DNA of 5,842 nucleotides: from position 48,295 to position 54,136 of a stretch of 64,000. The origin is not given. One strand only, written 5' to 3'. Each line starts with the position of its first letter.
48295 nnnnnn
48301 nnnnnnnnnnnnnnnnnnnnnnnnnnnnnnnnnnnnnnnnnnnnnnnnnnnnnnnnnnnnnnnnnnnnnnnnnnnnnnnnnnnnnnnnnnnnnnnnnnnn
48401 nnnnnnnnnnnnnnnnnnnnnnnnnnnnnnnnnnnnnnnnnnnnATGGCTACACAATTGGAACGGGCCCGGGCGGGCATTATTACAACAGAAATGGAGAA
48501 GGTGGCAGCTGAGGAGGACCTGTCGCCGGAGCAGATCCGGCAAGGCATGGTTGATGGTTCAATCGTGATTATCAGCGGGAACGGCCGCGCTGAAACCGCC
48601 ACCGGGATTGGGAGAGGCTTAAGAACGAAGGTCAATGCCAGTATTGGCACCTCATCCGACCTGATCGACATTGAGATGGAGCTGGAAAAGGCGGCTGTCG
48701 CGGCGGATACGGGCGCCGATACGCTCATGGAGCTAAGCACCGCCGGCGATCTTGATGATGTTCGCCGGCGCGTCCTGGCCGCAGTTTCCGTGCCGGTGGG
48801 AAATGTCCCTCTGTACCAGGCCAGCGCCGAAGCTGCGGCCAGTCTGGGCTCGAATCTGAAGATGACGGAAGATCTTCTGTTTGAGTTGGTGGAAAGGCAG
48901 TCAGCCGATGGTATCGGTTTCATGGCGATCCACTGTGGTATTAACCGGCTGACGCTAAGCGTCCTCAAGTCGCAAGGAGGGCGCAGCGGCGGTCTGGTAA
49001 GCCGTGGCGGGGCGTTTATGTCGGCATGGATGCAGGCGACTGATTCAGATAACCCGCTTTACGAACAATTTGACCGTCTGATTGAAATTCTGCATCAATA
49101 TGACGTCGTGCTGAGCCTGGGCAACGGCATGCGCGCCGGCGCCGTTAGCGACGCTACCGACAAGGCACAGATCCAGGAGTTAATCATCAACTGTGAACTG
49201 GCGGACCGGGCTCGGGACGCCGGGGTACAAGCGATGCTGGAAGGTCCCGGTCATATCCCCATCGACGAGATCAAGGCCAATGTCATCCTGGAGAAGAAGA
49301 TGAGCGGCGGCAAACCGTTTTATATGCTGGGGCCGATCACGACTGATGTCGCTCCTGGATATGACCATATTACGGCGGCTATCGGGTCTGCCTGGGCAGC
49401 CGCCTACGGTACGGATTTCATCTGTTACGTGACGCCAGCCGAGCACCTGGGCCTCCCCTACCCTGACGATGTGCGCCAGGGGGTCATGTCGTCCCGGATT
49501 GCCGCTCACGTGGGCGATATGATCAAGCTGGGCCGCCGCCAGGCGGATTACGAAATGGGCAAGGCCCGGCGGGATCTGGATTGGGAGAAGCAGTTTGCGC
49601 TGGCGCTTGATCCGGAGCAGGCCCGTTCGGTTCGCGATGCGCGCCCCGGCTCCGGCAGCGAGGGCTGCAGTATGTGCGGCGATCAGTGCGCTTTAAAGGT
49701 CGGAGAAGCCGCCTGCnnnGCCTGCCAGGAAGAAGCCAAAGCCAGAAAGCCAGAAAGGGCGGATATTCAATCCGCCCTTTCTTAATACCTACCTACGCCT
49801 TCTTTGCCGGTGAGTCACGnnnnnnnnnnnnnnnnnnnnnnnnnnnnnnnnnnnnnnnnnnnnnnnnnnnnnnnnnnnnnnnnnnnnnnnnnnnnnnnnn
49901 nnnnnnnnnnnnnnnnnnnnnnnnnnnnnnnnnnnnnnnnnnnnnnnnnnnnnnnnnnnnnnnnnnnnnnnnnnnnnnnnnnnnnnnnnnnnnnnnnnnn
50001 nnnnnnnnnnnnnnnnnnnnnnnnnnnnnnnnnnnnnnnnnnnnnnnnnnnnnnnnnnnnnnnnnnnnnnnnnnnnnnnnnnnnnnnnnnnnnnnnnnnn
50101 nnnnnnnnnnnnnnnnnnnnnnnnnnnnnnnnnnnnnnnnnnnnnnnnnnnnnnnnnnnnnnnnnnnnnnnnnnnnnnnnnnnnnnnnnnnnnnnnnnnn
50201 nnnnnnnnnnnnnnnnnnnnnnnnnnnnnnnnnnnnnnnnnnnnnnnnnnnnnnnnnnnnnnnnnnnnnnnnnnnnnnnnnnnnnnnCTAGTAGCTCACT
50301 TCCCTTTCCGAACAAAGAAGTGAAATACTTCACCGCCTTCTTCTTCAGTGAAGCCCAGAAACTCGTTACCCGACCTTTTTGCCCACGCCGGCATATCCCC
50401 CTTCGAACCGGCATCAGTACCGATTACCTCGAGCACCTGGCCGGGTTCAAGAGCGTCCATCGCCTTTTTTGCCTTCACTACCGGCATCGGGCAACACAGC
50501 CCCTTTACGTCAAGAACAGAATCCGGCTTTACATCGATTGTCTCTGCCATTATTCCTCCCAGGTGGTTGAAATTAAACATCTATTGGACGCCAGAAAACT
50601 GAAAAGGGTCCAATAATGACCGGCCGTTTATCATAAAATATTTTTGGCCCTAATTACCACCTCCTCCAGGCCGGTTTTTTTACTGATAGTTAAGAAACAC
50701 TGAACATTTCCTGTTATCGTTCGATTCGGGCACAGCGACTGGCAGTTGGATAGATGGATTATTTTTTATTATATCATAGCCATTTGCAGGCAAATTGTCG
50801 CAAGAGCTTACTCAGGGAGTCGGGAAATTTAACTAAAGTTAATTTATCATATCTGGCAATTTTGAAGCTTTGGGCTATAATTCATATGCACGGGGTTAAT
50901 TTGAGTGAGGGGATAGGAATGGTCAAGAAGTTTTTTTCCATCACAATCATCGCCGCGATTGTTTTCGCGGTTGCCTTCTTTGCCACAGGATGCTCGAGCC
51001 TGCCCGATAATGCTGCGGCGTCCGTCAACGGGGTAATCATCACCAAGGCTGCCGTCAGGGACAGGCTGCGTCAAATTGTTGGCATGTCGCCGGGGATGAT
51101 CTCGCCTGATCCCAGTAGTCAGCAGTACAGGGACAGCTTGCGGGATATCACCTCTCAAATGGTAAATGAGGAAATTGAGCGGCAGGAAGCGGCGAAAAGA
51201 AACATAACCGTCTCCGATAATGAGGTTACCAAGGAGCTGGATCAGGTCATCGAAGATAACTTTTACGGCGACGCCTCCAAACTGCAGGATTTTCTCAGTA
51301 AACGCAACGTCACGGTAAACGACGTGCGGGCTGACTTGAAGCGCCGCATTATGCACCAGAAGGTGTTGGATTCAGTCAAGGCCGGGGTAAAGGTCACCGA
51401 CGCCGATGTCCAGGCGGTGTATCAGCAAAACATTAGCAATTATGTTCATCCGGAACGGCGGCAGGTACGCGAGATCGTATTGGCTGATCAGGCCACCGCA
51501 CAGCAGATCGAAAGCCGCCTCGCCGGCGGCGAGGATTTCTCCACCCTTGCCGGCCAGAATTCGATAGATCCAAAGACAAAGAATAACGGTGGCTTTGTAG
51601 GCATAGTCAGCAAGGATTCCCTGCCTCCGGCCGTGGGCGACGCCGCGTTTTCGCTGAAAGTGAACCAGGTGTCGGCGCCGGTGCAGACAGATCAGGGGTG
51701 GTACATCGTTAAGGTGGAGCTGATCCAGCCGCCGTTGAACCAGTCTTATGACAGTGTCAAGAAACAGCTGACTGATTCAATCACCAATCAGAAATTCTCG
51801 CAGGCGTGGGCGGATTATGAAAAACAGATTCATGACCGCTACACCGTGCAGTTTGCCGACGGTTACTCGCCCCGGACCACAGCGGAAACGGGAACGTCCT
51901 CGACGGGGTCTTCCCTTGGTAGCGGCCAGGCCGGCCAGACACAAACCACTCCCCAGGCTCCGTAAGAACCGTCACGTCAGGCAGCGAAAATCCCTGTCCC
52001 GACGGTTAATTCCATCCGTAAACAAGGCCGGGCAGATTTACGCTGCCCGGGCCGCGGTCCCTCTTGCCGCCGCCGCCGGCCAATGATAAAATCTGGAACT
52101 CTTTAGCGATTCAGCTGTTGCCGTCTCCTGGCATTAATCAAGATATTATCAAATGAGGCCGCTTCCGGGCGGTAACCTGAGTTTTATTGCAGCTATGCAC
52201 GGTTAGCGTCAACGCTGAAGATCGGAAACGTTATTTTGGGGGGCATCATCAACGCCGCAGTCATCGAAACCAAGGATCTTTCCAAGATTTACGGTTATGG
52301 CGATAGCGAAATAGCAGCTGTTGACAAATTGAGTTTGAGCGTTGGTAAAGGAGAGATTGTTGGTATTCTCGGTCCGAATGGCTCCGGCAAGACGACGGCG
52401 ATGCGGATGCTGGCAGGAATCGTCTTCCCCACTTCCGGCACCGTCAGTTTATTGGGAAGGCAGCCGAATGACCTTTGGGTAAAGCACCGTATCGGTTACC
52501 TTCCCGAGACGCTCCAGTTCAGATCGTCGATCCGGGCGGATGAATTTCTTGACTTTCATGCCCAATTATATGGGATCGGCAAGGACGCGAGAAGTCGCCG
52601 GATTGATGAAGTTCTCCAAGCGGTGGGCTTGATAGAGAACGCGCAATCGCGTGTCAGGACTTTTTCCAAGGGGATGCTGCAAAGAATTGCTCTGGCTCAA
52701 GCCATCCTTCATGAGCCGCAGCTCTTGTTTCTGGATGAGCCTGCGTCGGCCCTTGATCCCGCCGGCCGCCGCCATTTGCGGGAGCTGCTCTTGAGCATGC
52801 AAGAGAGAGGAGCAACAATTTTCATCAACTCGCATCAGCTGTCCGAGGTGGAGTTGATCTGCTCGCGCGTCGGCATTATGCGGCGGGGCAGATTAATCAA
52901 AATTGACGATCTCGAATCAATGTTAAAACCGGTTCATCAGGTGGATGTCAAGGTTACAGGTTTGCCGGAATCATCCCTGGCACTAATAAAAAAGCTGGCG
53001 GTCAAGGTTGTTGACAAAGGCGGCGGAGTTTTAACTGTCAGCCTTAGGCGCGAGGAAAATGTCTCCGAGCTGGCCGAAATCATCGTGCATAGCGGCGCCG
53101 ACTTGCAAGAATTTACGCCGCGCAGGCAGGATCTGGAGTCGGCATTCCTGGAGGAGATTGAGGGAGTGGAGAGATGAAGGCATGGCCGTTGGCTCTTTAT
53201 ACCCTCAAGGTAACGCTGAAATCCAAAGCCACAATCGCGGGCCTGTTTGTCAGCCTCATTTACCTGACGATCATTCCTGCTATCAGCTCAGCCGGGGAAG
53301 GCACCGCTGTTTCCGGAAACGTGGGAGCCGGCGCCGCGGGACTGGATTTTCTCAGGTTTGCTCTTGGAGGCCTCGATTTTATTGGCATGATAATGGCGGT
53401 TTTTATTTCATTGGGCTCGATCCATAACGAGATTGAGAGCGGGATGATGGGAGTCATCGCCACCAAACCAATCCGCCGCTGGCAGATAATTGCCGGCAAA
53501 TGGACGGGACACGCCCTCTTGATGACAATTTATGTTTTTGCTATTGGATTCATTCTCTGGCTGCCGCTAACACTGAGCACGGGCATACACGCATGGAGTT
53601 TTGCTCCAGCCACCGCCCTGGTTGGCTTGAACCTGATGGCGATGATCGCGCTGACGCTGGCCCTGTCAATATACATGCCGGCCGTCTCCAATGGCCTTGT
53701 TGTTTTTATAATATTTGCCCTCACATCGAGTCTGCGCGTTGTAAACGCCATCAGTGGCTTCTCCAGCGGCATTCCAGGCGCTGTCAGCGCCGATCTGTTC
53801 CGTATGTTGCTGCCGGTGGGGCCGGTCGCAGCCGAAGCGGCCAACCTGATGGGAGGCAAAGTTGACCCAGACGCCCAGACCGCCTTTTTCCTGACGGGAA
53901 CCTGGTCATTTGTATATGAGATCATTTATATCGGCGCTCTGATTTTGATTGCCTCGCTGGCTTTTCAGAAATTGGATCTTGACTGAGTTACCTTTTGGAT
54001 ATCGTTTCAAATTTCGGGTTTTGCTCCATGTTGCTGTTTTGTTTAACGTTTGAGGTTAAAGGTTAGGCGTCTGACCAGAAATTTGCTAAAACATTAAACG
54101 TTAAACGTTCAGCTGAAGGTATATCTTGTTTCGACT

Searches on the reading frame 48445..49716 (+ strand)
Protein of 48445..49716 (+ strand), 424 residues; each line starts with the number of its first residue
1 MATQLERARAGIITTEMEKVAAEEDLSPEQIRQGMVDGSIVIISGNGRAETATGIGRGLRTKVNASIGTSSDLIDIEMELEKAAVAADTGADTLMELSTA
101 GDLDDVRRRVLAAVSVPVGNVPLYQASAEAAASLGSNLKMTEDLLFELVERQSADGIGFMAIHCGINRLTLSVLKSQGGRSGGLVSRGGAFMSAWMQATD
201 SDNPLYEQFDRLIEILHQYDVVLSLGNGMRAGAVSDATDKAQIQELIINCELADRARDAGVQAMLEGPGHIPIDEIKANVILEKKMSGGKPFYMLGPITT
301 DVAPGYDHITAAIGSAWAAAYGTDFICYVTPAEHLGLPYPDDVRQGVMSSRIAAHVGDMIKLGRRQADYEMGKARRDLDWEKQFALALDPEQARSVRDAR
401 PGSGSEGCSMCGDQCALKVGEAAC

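Call 16: search_protein_families(library=ncbifam, proteins=[window:48445-49716:+], max_evalue=0.00001)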
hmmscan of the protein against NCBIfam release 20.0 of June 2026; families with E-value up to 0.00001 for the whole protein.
window:48445-49716:+ (424 aa): 4 families
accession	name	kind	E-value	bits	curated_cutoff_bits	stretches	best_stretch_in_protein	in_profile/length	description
NF009895.0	PRK13352.1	equivalog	5.9e-176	585.4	410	1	2-421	2-418/430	phosphomethylpyrimidine synthase ThiC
TIGR00190.1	thiC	equivalog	7.4e-170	565.3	460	1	3-421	2-419/423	phosphomethylpyrimidine synthase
TIGR04386.1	ThiC_like_1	exception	5.5e-163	542.7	700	1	3-419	1-419/426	B12 lower ligand biosynthesis ThiC-like protein BzaB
NF006763.1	PRK09284.1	equivalog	2.1e-119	399.6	650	1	2-419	116-559/564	phosphomethylpyrimidine synthase ThiC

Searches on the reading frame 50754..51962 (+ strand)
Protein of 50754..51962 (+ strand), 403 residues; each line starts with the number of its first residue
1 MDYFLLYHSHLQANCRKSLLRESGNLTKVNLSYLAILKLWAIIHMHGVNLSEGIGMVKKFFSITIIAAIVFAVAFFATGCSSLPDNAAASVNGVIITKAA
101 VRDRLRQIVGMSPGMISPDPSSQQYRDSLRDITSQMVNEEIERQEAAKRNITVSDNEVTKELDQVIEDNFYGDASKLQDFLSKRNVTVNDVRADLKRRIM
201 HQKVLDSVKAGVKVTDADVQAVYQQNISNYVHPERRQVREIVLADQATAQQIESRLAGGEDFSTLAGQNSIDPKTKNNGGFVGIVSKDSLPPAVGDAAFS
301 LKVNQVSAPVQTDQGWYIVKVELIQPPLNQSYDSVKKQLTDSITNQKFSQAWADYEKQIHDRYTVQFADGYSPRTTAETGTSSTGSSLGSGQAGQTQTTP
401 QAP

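Call 16: search_protein_families(library=ncbifam, proteins=[window:50754-51962:+], max_evalue=0.00001)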
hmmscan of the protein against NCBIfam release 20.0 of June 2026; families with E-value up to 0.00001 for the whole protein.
window:50754-51962:+ (403 aa): 9 families
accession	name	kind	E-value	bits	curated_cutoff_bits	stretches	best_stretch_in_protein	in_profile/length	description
NF000809.0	PRK00059.1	equivalog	1.4e-36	126.6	303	1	123-366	80-329/336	peptidylprolyl isomerase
NF008054.0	PRK10788.1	equivalog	2.9e-26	92.3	493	1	208-361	243-395/626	peptidylprolyl isomerase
NF003356.0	PRK04405.1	subfamily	3e-22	79.1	339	1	88-348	11-258/299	peptidylprolyl isomerase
NF002827.0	PRK03002.1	equivalog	2.3e-20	72.8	343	1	129-348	47-252/285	peptidylprolyl isomerase PrsA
NF002824.0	PRK02998.1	subfamily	2.9e-20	72.8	360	1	123-360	43-257/283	peptidylprolyl isomerase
NF002846.0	PRK03095.1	equivalog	1.1e-19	71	361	1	125-349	40-245/287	peptidylprolyl isomerase PrsA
TIGR02933.1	nifM_nitrog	equivalog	3.6e-19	69.6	168.2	1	133-347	23-243/256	nitrogen fixation protein NifM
NF008038.0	PRK10770.1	equivalog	1.3e-12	47.2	394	1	249-351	307-409/431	peptidylprolyl isomerase SurA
NF011969.0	PRK15441.1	equivalog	2.9e-06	27.6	127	1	241-321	10-89/93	peptidylprolyl isomerase PpiC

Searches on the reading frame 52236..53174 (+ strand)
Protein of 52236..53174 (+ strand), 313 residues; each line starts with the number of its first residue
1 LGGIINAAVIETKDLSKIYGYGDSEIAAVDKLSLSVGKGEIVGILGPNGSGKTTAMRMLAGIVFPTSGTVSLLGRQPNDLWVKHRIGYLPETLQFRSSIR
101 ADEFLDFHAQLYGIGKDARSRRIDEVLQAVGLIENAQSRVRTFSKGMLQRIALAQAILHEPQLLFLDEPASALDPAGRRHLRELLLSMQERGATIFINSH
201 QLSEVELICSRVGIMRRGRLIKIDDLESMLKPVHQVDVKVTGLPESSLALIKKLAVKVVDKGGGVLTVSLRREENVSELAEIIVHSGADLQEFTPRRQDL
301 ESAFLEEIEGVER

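Call 16: search_protein_families(library=ncbifam, proteins=[window:52236-53174:+], max_evalue=0.00001)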
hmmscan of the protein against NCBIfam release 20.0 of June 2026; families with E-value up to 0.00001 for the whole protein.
window:52236-53174:+ (313 aa): 182 families (the best 25 are shown)
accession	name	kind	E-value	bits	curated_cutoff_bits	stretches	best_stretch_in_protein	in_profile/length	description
TIGR01188.1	drrA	subfamily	3.7e-63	213.6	312.45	1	22-306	4-299/302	daunorubicin resistance ABC transporter, ATP-binding protein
TIGR03522.1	GldA_ABC_ATP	equivalog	1.8e-54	185.2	402.6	1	10-305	3-298/301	gliding motility-associated ABC transporter ATP-binding subunit GldA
NF033858.1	ABC2_perm_RbbA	equivalog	7.5e-52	176.3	1050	1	8-231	265-486/909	ribosome-associated ATPase/putative transporter RbbA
TIGR03740.1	galliderm_ABC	subfamily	3e-48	164.4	309.75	1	11-223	2-205/223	lantibiotic protection ABC transporter ATP-binding subunit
NF010060.0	PRK13537.1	equivalog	2.6e-41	141.5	521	1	6-224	12-228/314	nodulation factor ABC transporter ATP-binding protein NodI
TIGR04521.1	ECF_ATPase_2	equivalog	1.1e-37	129.6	330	1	10-260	1-262/279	energy-coupling factor transporter ATPase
NF010059.0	PRK13536.1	equivalog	8.3e-37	126.7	549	1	8-224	42-256/342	nodulation factor ABC transporter ATP-binding protein NodI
TIGR03864.1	PQQ_ABC_ATP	hypoth_equivalog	1.5e-35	122.8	302.25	1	10-225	2-215/236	ABC transporter, ATP-binding subunit, PQQ-dependent alcohol dehydrogenase system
TIGR01288.1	nodI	equivalog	1.8e-35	122.4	424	1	10-230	5-223/303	nodulation factor ABC transporter ATP-binding protein NodI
NF040933.2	ABC_arch_GlcV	equivalog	7e-35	120.5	450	1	10-236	3-236/357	glucose ABC transporter ATP-binding protein GlcV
TIGR04520.1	ECF_ATPase_1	equivalog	4.2e-34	118.2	315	1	12-246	3-240/269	energy-coupling factor transporter ATPase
TIGR04406.1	LPS_export_lptB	equivalog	4.1e-33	114.7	240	1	11-230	3-223/239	LPS export ABC transporter ATP-binding protein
TIGR03265.1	PhnT2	equivalog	1.4e-32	113.3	457.7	1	14-223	9-216/353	putative 2-aminoethylphosphonate ABC transporter ATP-binding protein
TIGR01186.1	proV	subfamily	1.8e-32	112.9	326.6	1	27-231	7-219/363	betaine/proline/choline family ABC transporter ATP-binding protein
TIGR00968.1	3a0106s01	subfamily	5.2e-32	111.2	342.75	1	12-229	3-218/237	sulfate ABC transporter ATP-binding protein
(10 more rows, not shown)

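Call 84: search_protein_families(library=pfam, proteins=[window:52236-53174:+], max_evalue=0.0001)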
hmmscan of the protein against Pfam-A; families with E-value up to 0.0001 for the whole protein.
window:52236-53174:+ (313 aa): 2 families
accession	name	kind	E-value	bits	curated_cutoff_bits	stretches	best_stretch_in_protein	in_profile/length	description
PF00005.33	ABC_tran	-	5.8e-30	105.1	25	1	30-170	2-136/137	ABC transporter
PF13304.12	AAA_21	-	3.7e-13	50.6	27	1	141-205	236-303/304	AAA domain, putative AbiEii toxin, Type IV TA system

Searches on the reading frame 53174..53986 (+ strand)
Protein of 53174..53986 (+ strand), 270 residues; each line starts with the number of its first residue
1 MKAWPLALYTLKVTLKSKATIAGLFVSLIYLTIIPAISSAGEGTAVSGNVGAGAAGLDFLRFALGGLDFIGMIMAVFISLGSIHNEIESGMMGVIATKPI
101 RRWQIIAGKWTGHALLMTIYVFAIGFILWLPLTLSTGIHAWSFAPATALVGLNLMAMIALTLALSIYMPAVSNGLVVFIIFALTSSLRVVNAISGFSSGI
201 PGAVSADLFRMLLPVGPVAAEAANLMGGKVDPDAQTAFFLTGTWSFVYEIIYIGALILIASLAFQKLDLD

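Call 16: search_protein_families(library=ncbifam, proteins=[window:53174-53983:+], max_evalue=0.00001)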
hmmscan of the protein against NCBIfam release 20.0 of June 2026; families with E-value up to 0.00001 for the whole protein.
window:53174-53983:+ (270 aa): 0 families

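Call 36: find_encoding_contigs(protein=window:53174-53986:+, flank=10000, max_places=6)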
Protein window:53174-53986:+ (270 aa): no gene with exactly this product is on record in the collection.

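Call 84: search_protein_families(library=pfam, proteins=[window:53174-53983:+], max_evalue=0.0001)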
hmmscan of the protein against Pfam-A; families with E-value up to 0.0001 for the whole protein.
window:53174-53983:+ (270 aa): 1 family
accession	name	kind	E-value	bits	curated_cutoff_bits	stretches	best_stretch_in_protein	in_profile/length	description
PF12679.13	ABC2_membrane_2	-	9.1e-14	51.8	27.2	1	12-269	9-283/283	ABC-2 family transporter protein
